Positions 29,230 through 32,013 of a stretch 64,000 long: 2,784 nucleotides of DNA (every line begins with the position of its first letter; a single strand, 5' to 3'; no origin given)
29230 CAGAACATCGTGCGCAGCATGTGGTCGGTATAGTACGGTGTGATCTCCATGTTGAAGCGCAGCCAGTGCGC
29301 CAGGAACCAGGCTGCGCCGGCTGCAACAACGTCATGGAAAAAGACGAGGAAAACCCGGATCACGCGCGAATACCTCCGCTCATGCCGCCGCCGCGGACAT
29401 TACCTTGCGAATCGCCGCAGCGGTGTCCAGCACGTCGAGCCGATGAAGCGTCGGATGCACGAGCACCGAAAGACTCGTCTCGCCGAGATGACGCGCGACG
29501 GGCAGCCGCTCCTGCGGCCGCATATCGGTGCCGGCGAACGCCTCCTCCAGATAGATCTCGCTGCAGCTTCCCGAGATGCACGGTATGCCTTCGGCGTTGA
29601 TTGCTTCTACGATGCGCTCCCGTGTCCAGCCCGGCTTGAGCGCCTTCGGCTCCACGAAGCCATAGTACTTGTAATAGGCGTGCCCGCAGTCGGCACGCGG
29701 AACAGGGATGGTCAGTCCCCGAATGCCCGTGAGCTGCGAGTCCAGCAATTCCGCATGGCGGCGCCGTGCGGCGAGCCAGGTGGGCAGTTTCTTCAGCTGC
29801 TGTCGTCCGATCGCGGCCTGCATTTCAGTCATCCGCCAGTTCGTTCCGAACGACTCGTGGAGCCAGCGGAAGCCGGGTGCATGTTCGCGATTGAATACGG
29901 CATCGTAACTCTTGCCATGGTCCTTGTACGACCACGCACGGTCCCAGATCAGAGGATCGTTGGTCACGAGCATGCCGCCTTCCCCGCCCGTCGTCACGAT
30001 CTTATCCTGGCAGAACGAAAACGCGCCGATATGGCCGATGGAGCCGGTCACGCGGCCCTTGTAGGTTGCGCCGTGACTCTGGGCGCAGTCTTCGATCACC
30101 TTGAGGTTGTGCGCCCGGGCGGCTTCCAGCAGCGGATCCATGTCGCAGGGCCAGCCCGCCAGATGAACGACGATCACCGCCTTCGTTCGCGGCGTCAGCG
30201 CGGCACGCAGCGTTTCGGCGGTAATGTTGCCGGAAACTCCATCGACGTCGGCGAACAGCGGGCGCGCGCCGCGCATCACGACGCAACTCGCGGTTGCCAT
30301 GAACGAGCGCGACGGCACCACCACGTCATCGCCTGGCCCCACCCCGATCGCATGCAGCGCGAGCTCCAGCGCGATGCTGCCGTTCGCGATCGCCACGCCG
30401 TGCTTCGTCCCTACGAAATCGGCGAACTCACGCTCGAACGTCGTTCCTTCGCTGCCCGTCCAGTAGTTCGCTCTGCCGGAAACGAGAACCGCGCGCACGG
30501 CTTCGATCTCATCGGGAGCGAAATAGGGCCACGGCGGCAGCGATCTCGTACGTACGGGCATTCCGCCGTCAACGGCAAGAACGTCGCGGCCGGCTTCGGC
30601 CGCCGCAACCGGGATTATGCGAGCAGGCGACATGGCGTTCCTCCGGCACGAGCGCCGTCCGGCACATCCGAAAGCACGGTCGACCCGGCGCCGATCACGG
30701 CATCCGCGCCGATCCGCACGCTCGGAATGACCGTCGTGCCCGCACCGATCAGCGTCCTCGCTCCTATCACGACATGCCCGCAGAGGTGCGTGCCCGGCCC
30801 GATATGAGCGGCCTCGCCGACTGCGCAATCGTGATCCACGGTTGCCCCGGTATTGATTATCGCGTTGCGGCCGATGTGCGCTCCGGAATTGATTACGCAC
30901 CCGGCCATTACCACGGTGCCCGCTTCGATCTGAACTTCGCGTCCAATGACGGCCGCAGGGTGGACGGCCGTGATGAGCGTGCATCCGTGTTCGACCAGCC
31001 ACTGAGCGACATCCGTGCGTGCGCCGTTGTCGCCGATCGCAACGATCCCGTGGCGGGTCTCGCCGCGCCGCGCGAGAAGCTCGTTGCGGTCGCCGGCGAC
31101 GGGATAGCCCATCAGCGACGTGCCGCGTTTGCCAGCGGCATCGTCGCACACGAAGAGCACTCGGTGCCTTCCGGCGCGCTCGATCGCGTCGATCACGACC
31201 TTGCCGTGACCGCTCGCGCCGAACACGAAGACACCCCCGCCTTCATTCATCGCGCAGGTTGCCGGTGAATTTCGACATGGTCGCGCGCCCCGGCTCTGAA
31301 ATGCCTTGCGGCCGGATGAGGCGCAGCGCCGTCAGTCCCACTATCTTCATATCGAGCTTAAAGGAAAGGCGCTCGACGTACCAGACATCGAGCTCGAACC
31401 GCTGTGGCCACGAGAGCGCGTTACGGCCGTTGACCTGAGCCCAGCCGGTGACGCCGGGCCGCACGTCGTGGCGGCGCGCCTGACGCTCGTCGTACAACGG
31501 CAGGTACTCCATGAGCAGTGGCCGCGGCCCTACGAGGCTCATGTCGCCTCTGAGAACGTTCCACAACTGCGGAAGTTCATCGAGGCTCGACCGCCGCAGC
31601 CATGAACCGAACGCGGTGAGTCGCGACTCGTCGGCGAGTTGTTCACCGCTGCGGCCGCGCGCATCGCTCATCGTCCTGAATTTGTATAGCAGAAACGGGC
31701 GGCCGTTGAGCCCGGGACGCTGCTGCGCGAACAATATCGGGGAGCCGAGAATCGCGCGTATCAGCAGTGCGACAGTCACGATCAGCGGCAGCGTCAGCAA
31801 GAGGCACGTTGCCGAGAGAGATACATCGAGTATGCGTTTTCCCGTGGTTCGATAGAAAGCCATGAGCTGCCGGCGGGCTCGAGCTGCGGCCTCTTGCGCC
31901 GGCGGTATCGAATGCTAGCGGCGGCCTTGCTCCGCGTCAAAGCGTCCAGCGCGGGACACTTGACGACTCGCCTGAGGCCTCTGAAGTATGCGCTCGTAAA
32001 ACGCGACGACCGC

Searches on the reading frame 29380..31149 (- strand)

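Call 51: search_protein_families(library=pfam, proteins=[window:29380-31149:-], max_evalue=0.00001)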
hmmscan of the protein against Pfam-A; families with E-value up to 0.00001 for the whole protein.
window:29380-31149:- (589 aa): 1 family
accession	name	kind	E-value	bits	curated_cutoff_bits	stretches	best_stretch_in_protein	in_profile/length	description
PF01041.23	DegT_DnrJ_EryC1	-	7.8e-95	318.6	19.8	1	212-579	5-358/360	DegT/DnrJ/EryC1/StrS aminotransferase family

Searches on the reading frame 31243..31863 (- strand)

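Call 51: search_protein_families(library=pfam, proteins=[window:31243-31863:-], max_evalue=0.00001)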
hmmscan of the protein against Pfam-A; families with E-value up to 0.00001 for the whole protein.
window:31243-31863:- (206 aa): 1 family
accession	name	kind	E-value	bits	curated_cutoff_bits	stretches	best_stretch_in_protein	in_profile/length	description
PF02397.22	Bac_transf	-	3.8e-62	209.4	27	1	9-182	1-177/179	Bacterial sugar transferase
